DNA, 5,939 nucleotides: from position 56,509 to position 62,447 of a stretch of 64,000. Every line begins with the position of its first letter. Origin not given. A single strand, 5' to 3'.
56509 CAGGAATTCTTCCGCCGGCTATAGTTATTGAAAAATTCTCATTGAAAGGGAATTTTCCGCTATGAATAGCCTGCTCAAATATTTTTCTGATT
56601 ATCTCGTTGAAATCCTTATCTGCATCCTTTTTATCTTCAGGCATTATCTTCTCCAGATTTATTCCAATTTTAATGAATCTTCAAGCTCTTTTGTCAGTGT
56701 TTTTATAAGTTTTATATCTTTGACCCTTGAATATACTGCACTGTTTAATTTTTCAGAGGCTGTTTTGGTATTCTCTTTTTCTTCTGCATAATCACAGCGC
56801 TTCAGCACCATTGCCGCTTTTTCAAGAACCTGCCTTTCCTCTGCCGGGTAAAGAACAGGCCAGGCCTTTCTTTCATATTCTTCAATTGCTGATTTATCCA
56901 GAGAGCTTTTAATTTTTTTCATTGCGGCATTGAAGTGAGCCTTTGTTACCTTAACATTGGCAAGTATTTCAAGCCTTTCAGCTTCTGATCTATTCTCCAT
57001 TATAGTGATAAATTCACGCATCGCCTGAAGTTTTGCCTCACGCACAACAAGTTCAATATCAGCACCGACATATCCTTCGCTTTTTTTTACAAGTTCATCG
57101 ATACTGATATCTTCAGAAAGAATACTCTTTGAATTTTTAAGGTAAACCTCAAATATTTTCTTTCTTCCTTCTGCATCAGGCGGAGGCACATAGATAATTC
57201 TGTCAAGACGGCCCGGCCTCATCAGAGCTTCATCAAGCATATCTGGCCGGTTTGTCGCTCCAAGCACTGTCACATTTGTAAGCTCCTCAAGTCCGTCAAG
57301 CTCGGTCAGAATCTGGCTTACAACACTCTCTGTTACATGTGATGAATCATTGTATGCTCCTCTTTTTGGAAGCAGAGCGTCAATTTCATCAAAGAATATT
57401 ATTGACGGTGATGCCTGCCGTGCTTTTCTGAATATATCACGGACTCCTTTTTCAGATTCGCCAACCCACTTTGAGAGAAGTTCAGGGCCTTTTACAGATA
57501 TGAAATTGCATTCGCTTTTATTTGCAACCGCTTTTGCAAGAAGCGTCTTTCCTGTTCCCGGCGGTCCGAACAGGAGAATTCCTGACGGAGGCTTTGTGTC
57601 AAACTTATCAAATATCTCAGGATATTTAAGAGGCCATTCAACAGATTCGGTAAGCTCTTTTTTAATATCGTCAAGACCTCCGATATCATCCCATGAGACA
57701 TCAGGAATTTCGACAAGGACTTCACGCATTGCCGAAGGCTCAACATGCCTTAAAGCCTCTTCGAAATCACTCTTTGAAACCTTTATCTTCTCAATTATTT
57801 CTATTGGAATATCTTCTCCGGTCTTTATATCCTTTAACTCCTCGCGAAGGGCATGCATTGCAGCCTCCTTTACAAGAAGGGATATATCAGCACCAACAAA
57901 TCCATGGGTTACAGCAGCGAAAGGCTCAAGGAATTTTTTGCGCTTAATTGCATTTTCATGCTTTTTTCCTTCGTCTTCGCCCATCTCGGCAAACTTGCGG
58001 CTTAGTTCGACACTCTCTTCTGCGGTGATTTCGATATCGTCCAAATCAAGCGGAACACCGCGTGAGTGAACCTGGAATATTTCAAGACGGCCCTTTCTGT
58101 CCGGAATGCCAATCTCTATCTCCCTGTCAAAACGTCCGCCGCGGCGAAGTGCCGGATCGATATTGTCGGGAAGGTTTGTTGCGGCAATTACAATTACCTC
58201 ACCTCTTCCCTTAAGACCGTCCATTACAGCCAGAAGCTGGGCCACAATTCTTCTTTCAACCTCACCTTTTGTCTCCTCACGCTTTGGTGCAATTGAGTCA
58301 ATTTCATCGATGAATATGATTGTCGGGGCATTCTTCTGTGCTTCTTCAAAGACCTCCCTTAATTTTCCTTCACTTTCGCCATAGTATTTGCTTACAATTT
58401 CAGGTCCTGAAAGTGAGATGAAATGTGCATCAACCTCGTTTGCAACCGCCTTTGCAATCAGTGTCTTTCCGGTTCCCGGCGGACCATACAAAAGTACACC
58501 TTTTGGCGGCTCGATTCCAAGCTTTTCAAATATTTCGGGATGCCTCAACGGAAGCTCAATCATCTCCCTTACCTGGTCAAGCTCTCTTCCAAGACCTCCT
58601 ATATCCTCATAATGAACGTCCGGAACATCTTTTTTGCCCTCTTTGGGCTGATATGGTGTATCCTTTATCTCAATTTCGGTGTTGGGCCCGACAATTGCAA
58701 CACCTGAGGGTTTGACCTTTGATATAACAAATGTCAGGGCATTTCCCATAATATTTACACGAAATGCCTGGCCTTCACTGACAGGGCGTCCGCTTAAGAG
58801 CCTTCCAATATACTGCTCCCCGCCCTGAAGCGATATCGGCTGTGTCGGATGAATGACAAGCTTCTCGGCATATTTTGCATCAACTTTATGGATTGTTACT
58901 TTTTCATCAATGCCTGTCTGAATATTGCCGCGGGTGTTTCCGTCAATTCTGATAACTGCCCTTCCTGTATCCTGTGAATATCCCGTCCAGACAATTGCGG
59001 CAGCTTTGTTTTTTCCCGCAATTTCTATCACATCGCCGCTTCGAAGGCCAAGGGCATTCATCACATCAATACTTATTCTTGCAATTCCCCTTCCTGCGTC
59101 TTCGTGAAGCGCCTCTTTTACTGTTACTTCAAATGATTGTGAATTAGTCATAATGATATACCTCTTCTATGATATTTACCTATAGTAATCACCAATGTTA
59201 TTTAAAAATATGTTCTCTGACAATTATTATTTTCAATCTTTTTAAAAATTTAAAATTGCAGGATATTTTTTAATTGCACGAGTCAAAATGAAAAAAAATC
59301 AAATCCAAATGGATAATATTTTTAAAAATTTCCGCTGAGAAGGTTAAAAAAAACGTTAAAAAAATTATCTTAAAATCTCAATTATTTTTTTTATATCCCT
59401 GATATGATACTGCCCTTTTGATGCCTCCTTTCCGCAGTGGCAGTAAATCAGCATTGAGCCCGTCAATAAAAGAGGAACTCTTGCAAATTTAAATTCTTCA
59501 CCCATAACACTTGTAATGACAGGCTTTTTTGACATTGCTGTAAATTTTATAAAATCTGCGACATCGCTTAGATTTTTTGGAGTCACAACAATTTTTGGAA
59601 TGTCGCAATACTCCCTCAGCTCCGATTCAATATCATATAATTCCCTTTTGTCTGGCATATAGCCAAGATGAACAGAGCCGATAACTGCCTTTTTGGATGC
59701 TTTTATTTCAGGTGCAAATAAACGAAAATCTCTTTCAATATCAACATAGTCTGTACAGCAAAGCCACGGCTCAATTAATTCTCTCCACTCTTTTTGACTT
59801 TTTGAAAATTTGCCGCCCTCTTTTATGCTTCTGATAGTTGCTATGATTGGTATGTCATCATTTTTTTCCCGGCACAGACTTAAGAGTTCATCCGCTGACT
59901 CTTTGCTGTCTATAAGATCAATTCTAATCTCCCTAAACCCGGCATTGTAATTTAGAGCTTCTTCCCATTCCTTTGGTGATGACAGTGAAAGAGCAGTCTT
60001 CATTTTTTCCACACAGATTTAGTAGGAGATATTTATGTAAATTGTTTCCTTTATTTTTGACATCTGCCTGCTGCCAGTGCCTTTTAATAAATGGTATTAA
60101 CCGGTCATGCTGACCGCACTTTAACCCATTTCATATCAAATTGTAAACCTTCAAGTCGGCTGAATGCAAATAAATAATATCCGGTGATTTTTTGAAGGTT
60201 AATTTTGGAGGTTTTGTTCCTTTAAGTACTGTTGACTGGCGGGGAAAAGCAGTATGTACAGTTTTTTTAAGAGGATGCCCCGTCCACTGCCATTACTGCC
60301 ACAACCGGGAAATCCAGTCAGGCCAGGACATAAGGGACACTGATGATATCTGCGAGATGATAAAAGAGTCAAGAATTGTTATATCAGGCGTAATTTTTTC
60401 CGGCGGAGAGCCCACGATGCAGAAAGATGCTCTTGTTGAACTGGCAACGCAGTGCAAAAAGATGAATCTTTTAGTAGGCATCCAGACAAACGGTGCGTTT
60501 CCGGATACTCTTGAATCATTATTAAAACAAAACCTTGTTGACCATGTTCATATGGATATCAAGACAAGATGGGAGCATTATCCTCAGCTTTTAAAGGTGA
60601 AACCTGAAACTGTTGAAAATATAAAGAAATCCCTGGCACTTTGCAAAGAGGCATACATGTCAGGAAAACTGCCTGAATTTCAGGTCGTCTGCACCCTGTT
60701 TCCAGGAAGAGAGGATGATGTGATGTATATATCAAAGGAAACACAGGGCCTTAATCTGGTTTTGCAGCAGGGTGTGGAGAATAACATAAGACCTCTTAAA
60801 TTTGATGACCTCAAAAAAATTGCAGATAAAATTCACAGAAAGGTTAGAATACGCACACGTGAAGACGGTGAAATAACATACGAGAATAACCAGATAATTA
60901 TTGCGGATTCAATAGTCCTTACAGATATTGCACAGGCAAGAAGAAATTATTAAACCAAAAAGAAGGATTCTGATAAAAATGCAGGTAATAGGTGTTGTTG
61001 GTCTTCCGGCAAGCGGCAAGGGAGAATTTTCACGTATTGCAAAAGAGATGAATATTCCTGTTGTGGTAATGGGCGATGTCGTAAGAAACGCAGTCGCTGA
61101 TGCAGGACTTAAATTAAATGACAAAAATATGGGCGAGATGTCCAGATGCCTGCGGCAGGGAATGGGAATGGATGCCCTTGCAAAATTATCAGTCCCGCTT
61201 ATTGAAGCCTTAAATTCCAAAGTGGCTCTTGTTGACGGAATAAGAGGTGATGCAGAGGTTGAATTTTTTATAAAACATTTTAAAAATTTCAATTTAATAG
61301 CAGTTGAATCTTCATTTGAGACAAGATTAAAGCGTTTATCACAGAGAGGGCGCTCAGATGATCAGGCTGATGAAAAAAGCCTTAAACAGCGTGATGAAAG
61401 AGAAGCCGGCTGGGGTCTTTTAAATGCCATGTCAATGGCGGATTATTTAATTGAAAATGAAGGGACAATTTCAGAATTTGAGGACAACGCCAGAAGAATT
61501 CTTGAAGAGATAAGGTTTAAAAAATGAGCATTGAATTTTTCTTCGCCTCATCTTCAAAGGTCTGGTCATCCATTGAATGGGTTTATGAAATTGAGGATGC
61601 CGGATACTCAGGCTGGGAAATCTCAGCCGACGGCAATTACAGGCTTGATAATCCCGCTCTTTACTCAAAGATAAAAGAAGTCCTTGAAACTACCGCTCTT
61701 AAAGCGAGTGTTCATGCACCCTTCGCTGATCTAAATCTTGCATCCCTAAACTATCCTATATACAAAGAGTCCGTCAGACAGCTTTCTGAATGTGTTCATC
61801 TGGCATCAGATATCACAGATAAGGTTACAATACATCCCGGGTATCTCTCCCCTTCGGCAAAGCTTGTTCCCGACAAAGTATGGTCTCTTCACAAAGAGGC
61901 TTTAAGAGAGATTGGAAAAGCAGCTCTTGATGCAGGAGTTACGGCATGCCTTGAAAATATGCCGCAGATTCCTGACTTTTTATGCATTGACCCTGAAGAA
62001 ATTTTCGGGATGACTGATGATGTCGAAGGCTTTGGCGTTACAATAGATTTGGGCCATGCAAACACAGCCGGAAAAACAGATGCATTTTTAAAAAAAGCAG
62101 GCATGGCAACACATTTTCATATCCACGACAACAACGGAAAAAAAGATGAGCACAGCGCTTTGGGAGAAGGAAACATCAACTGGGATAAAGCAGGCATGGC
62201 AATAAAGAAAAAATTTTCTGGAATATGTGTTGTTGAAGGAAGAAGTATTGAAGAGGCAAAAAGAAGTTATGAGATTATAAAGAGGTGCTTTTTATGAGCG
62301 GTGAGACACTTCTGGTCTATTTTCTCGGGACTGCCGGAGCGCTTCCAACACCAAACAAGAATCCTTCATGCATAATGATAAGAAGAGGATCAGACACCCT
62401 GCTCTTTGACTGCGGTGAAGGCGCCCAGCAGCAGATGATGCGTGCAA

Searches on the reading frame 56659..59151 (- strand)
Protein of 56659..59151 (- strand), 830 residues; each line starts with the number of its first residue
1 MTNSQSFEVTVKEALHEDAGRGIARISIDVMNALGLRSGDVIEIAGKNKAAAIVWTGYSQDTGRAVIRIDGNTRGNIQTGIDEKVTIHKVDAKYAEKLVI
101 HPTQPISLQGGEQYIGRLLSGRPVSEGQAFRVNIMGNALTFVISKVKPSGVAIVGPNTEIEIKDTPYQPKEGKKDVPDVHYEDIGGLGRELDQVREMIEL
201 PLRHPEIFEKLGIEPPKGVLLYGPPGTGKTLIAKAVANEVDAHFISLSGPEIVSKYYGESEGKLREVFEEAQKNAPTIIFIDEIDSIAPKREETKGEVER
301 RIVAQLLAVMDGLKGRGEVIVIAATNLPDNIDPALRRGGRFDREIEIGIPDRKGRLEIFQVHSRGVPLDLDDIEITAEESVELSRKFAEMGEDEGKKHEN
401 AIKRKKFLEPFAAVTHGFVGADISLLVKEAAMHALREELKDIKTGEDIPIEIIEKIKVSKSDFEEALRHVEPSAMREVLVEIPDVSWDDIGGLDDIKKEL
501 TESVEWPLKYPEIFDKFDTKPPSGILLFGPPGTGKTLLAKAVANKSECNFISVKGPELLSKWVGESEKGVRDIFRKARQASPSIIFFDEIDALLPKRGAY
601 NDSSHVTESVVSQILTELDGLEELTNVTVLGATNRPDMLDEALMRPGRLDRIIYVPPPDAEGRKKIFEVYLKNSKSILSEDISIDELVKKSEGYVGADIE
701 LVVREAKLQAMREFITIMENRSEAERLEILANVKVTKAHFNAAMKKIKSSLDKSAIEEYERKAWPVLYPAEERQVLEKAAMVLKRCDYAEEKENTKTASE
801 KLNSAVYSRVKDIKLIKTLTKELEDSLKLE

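Call 67: search_protein_families(library=pfam, proteins=[window:56659-59151:-], max_evalue=0.00001)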
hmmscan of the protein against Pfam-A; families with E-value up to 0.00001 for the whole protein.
window:56659-59151:- (830 aa): 23 families
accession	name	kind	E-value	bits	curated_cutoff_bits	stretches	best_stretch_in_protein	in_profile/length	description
PF00004.35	AAA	-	9.6e-99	327.4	21.2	2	219-348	1-130/131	ATPase family associated with various cellular activities (AAA)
PF17862.7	AAA_lid_3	-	6.8e-26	89.9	27.2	2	681-717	1-37/45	AAA+ lid domain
PF02359.24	CDC48_N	-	2.6e-25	88.9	35.1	1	10-91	3-84/85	Cell division protein 48 (CDC48), N-terminal domain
PF05496.18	RuvB_N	-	4.7e-16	59.4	27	1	217-293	34-102/159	Holliday junction DNA helicase RuvB P-loop domain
PF02933.23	CDC48_2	-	1.7e-15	56.8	22.4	1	109-168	3-63/64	Cell division protein 48 (CDC48), domain 2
PF13191.12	AAA_16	-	5.4e-12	47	32.6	0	215-274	23-85/167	AAA ATPase domain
PF07724.20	AAA_2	-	5.5e-12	46.5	27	0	219-312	6-101/166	AAA domain (Cdc48 subfamily)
PF13173.12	AAA_14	-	1.4e-10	41.7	27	0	219-289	5-76/129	AAA domain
PF06068.19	TIP49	-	4.2e-10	39.8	23.8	0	217-261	51-97/347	TIP49 P-loop domain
PF13401.12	AAA_22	-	5.6e-10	40.1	27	0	219-270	8-53/130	AAA domain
PF07728.20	AAA_5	-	1.1e-09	38.9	22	0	525-593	2-78/139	AAA domain (dynein-related subfamily)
PF13671.12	AAA_33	-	1.5e-07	32.3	27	0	219-327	2-80/143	AAA domain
PF20720.3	nSTAND3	-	2.6e-07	30.9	27.2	0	218-268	19-61/155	Novel STAND NTPase 3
PF00910.28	RNA_helicase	-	4.6e-07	30.7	21.5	0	219-251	1-27/105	RNA helicase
PF13521.12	AAA_28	-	6.1e-07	30.2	27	0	219-267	2-46/164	AAA domain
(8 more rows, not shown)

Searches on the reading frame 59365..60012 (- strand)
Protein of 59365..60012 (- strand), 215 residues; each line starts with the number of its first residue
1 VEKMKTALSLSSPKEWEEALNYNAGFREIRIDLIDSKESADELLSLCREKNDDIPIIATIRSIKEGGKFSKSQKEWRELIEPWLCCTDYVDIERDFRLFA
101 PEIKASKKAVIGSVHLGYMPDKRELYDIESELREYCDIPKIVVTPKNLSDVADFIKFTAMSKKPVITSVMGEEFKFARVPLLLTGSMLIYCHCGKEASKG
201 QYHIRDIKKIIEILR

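Call 67: search_protein_families(library=pfam, proteins=[window:59365-60012:-], max_evalue=0.00001)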
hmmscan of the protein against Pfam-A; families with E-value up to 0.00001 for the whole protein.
window:59365-60012:- (215 aa): 1 family
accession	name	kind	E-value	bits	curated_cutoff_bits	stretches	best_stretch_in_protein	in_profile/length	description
PF01487.21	DHquinase_I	-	1.4e-30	107.6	22.2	1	17-210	17-229/230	Type I 3-dehydroquinase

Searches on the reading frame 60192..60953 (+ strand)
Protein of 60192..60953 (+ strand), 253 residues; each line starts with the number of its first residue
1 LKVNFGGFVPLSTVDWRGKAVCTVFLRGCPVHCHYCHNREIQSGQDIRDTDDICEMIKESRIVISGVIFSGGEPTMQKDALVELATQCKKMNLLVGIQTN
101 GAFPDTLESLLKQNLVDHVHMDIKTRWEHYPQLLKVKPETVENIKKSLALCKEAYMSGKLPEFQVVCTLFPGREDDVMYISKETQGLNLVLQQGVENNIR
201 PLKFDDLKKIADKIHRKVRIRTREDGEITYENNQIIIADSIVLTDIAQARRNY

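Call 67: search_protein_families(library=pfam, proteins=[window:60192-60953:+], max_evalue=0.00001)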
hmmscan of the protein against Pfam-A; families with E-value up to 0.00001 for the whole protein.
window:60192-60953:+ (253 aa): 2 families
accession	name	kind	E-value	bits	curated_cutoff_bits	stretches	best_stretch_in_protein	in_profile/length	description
PF04055.27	Radical_SAM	-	1.7e-22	80.8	29.5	1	24-176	2-157/166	Radical SAM superfamily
PF13353.11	Fer4_12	-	1.7e-13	51.5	22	1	21-129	7-119/137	4Fe-4S single cluster domain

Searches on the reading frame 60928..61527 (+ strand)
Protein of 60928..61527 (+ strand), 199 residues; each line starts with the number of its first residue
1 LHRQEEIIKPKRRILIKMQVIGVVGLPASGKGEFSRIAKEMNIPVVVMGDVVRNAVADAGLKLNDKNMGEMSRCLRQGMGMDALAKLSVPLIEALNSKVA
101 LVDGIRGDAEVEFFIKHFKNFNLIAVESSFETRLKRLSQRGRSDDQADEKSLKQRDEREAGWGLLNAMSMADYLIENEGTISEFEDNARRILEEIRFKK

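Call 67: search_protein_families(library=pfam, proteins=[window:60928-61527:+], max_evalue=0.00001)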
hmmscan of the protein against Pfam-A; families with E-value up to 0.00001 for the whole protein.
window:60928-61527:+ (199 aa): 2 families
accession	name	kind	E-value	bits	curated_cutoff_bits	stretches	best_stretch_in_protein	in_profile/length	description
PF13207.12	AAA_17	-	7.6e-14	52.6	27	1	24-152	1-135/136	AAA domain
PF13238.12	AAA_18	-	5.2e-12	46.8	29.4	1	21-151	1-122/128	AAA domain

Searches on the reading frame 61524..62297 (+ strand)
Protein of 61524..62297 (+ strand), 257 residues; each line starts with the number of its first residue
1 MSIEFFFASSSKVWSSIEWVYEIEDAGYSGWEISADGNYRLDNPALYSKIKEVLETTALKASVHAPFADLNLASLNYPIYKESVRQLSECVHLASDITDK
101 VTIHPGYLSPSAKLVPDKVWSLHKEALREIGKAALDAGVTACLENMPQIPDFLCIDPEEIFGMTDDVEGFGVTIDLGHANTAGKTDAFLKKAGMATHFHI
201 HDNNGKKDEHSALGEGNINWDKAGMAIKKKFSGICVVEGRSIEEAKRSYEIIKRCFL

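Call 67: search_protein_families(library=pfam, proteins=[window:61524-62297:+], max_evalue=0.00001)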
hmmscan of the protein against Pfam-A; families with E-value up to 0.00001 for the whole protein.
window:61524-62297:+ (257 aa): 1 family
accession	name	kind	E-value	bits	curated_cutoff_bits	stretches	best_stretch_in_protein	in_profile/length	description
PF01261.30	AP_endonuc_2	-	3.9e-34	118.9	31.1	1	22-253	3-247/249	Xylose isomerase-like TIM barrel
